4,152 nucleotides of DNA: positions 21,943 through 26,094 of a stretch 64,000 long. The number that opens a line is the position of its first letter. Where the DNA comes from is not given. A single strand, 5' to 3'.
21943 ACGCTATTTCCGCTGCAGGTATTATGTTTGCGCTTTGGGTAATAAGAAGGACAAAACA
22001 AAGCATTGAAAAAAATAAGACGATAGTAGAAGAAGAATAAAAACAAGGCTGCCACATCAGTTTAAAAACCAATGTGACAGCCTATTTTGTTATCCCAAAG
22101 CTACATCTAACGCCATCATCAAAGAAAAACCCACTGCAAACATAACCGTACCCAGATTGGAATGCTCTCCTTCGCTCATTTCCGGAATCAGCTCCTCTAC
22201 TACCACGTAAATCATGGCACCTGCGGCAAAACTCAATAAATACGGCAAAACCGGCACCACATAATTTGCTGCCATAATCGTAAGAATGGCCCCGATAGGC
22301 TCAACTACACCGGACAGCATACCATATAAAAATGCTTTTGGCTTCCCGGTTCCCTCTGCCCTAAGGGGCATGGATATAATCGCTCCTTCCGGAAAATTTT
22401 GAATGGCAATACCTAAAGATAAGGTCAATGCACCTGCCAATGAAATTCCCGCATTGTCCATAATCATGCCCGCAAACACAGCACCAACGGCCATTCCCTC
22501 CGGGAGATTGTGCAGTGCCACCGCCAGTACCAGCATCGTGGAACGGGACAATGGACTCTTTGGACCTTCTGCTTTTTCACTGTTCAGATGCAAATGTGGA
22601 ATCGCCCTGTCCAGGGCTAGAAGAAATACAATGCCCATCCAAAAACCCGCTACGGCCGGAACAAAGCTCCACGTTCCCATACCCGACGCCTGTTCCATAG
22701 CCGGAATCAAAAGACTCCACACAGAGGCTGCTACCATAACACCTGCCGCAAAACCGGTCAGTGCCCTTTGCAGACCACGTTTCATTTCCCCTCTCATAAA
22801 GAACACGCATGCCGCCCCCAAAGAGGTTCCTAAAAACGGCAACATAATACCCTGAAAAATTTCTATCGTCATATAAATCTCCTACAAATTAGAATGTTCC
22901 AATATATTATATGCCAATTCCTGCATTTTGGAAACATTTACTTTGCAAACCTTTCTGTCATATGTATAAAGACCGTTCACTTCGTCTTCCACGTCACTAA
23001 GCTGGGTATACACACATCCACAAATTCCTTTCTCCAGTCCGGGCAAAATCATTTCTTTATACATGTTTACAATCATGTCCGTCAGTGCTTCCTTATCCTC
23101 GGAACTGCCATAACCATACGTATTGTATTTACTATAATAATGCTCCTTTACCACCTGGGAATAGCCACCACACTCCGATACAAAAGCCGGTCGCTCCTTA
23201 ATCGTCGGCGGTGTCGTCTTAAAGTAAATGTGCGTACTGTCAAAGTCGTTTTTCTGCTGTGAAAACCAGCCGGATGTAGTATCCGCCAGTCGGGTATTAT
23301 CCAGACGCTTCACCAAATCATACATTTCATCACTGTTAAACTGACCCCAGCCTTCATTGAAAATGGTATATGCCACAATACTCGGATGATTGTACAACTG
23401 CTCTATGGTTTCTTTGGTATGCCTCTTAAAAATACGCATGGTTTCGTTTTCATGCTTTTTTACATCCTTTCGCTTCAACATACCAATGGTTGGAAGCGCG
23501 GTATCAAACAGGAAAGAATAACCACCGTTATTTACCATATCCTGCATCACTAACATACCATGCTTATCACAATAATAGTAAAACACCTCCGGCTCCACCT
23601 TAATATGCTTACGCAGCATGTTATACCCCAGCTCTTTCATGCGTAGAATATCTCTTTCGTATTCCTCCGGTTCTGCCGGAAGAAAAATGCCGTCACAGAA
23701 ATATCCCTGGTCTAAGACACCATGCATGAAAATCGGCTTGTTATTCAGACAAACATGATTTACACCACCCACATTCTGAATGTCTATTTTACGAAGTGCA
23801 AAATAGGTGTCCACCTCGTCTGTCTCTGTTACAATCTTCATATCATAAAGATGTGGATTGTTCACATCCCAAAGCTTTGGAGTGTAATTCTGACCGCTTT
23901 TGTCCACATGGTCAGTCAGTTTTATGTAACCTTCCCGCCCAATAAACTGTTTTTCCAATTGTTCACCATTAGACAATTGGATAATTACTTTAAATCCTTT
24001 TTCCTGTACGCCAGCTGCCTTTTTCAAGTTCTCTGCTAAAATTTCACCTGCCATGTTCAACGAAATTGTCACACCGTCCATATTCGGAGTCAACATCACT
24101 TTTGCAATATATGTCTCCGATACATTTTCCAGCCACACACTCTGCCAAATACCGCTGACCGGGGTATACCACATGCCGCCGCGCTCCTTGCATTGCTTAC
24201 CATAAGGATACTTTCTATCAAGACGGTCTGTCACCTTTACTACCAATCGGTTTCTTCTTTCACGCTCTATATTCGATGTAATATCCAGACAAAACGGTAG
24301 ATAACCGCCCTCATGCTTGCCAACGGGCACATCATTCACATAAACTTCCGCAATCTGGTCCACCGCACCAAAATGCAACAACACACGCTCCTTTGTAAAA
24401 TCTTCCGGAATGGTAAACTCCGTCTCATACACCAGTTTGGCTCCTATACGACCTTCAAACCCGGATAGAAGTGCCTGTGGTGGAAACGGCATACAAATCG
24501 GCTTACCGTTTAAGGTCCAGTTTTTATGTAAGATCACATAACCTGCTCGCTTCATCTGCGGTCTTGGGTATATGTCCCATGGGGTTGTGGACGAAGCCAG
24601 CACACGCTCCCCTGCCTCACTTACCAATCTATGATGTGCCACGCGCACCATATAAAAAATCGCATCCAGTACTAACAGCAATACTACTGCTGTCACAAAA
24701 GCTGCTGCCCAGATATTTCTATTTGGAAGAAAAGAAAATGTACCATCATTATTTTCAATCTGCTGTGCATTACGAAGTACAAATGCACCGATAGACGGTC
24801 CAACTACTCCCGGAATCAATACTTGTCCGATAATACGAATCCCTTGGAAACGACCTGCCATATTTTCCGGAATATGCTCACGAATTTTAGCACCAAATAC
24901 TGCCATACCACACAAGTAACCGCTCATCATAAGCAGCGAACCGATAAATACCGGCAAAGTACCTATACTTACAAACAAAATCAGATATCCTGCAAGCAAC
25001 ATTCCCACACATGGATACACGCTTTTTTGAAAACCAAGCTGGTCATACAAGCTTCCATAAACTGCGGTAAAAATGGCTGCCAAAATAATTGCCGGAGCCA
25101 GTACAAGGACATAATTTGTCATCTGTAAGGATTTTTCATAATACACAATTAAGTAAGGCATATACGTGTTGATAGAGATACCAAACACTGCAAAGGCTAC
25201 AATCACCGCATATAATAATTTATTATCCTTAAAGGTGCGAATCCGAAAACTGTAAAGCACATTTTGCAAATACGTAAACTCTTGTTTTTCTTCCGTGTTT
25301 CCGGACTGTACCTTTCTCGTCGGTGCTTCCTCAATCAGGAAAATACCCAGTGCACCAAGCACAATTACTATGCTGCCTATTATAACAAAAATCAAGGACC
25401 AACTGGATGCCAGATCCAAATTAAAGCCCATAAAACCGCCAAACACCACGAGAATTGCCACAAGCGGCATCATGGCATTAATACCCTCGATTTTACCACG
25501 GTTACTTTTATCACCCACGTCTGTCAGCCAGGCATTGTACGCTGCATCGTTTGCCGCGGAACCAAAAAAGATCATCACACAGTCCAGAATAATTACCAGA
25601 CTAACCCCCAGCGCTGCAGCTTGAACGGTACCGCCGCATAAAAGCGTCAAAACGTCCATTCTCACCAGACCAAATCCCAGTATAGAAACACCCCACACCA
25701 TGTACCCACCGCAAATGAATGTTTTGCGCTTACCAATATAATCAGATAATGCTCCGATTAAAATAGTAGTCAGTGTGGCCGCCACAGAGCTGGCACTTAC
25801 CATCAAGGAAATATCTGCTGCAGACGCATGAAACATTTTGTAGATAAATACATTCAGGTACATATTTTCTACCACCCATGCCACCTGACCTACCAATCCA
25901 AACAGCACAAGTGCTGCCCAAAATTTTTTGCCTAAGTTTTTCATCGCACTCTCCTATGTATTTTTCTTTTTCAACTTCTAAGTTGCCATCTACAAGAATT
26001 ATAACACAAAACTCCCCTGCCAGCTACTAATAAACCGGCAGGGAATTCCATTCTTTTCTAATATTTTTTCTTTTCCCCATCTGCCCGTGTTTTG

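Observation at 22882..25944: Covalent fusion of a 12-TM MFS/GPH-like sugar transporter to a cytoplasmic GH2 glycosidase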

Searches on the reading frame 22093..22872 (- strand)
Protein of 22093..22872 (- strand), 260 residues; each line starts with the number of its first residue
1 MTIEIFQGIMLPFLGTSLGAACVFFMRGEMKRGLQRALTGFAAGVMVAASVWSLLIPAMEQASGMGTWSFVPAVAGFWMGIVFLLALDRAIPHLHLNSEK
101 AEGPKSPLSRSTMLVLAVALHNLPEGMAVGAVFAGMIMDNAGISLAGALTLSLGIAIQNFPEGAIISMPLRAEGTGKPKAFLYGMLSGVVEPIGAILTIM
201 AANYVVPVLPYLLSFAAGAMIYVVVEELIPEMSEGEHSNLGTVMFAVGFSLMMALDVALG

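Call 4: search_protein_families(library=pfam, proteins=[window:22093-22872:-], max_evalue=0.01)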
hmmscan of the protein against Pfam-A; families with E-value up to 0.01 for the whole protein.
window:22093-22872:- (260 aa): 1 family
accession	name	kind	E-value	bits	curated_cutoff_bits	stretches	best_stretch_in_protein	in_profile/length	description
PF02535.28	Zip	-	4.5e-24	85.7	35.1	2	109-255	176-322/323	ZIP Zinc transporter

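Call 5: search_protein_families(library=ncbifam, proteins=[window:22093-22872:-], max_evalue=0.01)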
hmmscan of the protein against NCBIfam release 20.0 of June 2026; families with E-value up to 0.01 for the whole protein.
window:22093-22872:- (260 aa): 1 family
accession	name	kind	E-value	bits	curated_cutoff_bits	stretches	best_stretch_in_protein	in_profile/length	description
NF003243.0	PRK04201.1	equivalog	4.5e-35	121.2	252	1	14-253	17-259/266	zinc transporter ZupT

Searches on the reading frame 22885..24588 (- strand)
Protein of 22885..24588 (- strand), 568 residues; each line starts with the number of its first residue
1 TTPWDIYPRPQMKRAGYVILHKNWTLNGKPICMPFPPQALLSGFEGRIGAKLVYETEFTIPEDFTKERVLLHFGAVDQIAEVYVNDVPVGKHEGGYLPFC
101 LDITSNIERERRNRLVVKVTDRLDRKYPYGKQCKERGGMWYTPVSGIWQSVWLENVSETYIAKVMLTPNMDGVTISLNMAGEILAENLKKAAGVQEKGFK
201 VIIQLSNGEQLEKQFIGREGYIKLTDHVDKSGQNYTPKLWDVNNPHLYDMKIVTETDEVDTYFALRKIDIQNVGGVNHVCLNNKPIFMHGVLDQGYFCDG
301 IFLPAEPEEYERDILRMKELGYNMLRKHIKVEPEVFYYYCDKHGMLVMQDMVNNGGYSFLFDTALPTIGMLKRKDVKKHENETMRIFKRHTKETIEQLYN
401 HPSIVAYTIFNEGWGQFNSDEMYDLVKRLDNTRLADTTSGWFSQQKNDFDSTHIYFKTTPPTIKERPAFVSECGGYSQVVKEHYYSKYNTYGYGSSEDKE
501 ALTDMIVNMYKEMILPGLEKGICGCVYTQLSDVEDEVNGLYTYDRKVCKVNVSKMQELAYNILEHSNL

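Call 45: find_homologous_proteins(query=window:22885-24588:-)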
Query seq(568 aa) (568 aa): 8000 proteins with E <= 0.001 among 8000 candidates; the best 120 are listed.
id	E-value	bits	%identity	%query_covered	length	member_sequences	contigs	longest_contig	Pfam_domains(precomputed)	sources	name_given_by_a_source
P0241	1.6e-293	993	73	99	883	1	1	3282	PF02837.25,PF02836.24,PF00703.28,PF07690.22,PF22666.3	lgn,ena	-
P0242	1.3e-264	897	68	98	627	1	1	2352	PF02837.25,PF02836.24,PF22666.3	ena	-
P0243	1.5e-261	887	66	99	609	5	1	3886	PF02837.25,PF02836.24,PF22666.3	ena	-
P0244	5.3e-261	885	67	99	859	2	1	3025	PF02837.25,PF02836.24,PF00703.28,PF07690.22,PF22666.3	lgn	-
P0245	6.4e-259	878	66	99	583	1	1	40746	PF02837.25,PF02836.24,PF22666.3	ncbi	-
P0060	1.2e-256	871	66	99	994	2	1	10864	PF02837.25,PF02836.24,PF00703.28,PF07690.22,PF22666.3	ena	-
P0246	1.3e-256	871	66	99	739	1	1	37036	PF02837.25,PF02836.24,PF07690.22,PF22666.3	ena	-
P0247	7.8e-256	868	65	98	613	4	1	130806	PF02837.25,PF02836.24,PF00703.28,PF22666.3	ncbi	-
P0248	1.7e-255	867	66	98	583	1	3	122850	PF02837.25,PF02836.24,PF22666.3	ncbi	-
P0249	4.2e-253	859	88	76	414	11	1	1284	PF02836.24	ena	-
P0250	7.9e-253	858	65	98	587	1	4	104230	PF02837.25,PF02836.24,PF22666.3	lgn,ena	-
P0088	9.2e-253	858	67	98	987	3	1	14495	PF02837.25,PF02836.24,PF00703.28,PF07690.22,PF22666.3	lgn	-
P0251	6.6e-252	855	64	98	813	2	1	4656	PF02837.25,PF02836.24,PF00703.28,PF22666.3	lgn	-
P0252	5.1e-251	852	64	98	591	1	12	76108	PF02837.25,PF02836.24,PF00703.28,PF22666.3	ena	-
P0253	8.1e-251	852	64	99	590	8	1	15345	PF02837.25,PF02836.24,PF00703.28,PF22666.3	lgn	-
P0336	5.6e-236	803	62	98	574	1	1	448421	PF02837.25,PF02836.24,PF00703.28,PF22666.3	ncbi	-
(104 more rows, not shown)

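Call 47: find_encoding_contigs(protein=P0245, flank=6000, max_places=1)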
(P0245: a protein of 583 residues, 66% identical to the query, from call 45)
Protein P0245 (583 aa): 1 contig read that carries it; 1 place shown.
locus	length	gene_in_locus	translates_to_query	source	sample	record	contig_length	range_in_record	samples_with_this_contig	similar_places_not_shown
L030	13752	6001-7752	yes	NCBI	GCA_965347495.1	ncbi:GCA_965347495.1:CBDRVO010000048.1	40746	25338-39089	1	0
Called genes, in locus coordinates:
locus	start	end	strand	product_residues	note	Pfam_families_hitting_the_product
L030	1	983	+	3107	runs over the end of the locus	-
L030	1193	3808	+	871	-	PF00690:Cation_ATPase_N, PF00122:E1-E2_ATPase, PF13246:Cation_ATPase, PF00702:Hydrolase, PF00689:Cation_ATPase_C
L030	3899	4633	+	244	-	PF02540:NAD_synthase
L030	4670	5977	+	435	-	PF03553:Na_H_antiporter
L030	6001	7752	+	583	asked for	PF02837:Glyco_hydro_2_N, PF22666:Glyco_hydro_2_N2, PF02836:Glyco_hydro_2_C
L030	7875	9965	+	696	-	PF02378:PTS_EIIC, PF00563:EAL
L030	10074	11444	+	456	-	PF00285:Citrate_synt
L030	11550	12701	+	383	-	PF11187:Mbeg1-like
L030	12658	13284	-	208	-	PF07722:Peptidase_C26, PF00117:GATase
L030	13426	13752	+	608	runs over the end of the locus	PF00884:Sulfatase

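Call 48: find_encoding_contigs(protein=P0248, flank=6000, max_places=1)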
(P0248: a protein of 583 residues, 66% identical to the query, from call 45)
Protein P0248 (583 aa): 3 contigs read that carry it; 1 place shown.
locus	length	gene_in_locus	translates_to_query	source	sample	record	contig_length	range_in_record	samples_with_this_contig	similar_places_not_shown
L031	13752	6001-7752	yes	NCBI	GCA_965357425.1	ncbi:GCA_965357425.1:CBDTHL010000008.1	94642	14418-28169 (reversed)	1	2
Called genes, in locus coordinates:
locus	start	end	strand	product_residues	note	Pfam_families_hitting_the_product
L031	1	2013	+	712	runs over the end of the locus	PF03477:ATP-cone, PF13597:NRDD, PF01228:Gly_radical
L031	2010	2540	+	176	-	PF13353:Fer4_12, PF04055:Radical_SAM (weak)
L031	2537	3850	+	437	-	PF00704:Glyco_hydro_18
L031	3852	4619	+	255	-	PF02540:NAD_synthase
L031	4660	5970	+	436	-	PF03553:Na_H_antiporter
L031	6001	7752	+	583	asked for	PF02837:Glyco_hydro_2_N, PF22666:Glyco_hydro_2_N2, PF02836:Glyco_hydro_2_C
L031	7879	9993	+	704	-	PF02378:PTS_EIIC, PF00563:EAL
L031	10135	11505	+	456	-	PF00285:Citrate_synt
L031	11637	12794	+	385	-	PF11187:Mbeg1-like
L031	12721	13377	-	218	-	PF00117:GATase, PF07722:Peptidase_C26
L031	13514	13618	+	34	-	-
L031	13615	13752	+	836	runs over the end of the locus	PF09586:YfhO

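Call 49: find_encoding_contigs(protein=P0336, flank=6000, max_places=1)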
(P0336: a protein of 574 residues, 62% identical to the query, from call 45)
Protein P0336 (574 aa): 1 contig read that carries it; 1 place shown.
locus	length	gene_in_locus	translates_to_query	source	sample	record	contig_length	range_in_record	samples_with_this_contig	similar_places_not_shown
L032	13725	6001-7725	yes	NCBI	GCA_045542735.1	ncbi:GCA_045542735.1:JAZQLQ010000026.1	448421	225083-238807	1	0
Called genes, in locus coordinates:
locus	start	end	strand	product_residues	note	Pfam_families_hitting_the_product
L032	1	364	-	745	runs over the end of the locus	PF09972:DUF2207, PF20990:DUF2207_C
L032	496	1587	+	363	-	PF00990:GGDEF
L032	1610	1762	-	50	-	-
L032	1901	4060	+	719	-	PF02378:PTS_EIIC, PF00367:PTS_EIIB, PF00358:PTS_EIIA_1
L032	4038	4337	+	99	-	PF00381:PTS-HPr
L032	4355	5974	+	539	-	PF05524:PEP-utilisers_N, PF00391:PEP-utilizers, PF02896:PEP-utilizers_C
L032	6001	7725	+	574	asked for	PF02837:Glyco_hydro_2_N, PF22666:Glyco_hydro_2_N2, PF00703:Glyco_hydro_2 (weak), PF02836:Glyco_hydro_2_C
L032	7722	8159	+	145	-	PF08973:TM1506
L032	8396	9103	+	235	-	-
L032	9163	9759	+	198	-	-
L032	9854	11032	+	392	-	PF26745:SPM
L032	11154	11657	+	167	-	-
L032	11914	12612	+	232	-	PF00005:ABC_tran, PF02463:SMC_N (weak), PF09818:ABC_ATPase (faint), PF20720:nSTAND3 (faint), PF13304:AAA_21 (faint)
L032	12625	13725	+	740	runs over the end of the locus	PF02687:FtsX, PF28576:Transporter_C (weak), PF02687:FtsX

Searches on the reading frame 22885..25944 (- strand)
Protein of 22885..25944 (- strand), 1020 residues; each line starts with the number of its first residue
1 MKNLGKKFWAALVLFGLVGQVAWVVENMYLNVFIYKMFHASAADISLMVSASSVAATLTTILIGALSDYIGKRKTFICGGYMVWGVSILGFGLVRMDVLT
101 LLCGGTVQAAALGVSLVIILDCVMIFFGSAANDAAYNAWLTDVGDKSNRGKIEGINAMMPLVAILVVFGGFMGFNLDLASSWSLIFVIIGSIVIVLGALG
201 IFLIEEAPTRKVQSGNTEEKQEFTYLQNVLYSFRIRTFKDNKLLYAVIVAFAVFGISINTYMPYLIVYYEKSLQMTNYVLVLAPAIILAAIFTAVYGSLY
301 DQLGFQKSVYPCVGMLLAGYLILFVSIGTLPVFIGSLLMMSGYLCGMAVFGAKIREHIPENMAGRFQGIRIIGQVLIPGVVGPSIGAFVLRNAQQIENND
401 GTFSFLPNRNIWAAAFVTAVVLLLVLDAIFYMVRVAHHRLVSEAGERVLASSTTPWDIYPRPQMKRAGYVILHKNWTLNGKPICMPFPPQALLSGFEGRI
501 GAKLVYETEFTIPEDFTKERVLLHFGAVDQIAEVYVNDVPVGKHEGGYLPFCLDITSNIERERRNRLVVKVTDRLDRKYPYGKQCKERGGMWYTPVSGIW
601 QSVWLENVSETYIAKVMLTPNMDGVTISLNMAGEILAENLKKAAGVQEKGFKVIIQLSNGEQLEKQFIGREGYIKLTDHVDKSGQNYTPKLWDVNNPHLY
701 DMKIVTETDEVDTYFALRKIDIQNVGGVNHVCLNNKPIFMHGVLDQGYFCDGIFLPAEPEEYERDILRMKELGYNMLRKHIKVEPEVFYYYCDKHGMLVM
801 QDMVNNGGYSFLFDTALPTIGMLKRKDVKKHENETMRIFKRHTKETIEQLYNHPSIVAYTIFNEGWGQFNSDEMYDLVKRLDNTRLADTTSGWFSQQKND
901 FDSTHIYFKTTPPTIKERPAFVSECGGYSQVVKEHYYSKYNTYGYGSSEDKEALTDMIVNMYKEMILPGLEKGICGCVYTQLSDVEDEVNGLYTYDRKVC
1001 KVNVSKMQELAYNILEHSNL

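Call 4: search_protein_families(library=pfam, proteins=[window:22885-25944:-], max_evalue=0.01)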
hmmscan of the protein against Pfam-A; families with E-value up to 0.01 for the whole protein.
window:22885-25944:- (1020 aa): 5 families
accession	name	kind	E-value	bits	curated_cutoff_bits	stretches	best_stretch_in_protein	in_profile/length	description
PF07690.21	MFS_1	-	3e-27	95.9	33.4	1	30-383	19-347/347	Major Facilitator Superfamily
PF02837.24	Glyco_hydro_2_N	-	4.6e-14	53.1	28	1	500-605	63-165/169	Glycosyl hydrolases family 2, sugar binding domain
PF02836.23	Glyco_hydro_2_C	-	2.2e-13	50.4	21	1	731-892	8-163/302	Glycosyl hydrolases family 2, TIM barrel domain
PF22666.2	Glyco_hydro_2_N2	-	5.3e-10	40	27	1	503-578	49-124/167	Glycosyl hydrolase 2 galactose-binding domain-like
PF00703.27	Glyco_hydro_2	-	0.00011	23.3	23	1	647-718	32-109/109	Glycosyl hydrolases family 2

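Call 5: search_protein_families(library=ncbifam, proteins=[window:22885-25944:-], max_evalue=0.01)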
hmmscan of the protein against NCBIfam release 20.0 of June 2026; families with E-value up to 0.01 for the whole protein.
window:22885-25944:- (1020 aa): 17 families
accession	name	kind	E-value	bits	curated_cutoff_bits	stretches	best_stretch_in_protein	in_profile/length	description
NF007538.0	PRK10150.1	equivalog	6.9e-31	107.2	544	1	503-875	66-431/607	beta-glucuronidase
NF041462.1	GalA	equivalog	3e-29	101.7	900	1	506-802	86-369/763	beta-galactosidase GalA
NF007666.0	PRK10340.1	equivalog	3.6e-28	98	1284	1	505-887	112-472/1030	beta-galactosidase subunit alpha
NF052611.1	beta_gal_Bga2A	equivalog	7.9e-28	97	999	1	505-891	116-484/1007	beta-galactosidase, LacZ type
NF050095.1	BetGlucuronLacZ4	equivalog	6.8e-24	83.9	950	1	505-890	63-438/666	beta-glucuronidase LacZ4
NF049891.1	Bet1-4galacdseBT4156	equivalog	4.9e-23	81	1700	1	505-875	80-418/946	exo-beta-1,4-galactosidase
NF007074.0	PRK09525.1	subfamily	1.5e-21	76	1221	1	505-885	123-483/1027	beta-galactosidase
NF041100.1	betagal_LacZ_Ttogales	equivalog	1.1e-18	66.4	2000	1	505-890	111-468/1090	beta-galactosidase LacZ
NF041463.1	GalB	equivalog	1.1e-18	66.4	900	1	505-893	137-514/869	beta-galactosidase GalB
NF049890.1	Bet1-4galacdseBT4151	equivalog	8.2e-18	63.7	1500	1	505-801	110-402/952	exo-beta-1,4-galactosidase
NF049877.1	GlucurArabfur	equivalog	1.1e-15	56.4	1800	1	502-802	422-728/1400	beta-d-glucuronidase/beta-L-arabinofuranosidase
TIGR00883.1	2A0106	subfamily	1.8e-07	30.6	443.45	2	156-387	137-376/400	metabolite/H+ symporter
TIGR00897.2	2A0118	subfamily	1.2e-06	27.8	375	1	188-349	171-330/401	RbtT/DalT/CsbX family MFS transporter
NF045579.1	rhamnoside_JR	domain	2.9e-06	27.5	50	1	505-574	43-111/123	glycosylhydrolase-like jelly roll fold domain-containing protein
NF008270.1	PRK11043.1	equivalog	4.1e-06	26.2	430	1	12-248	7-216/382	purine nucleoside transporter PunC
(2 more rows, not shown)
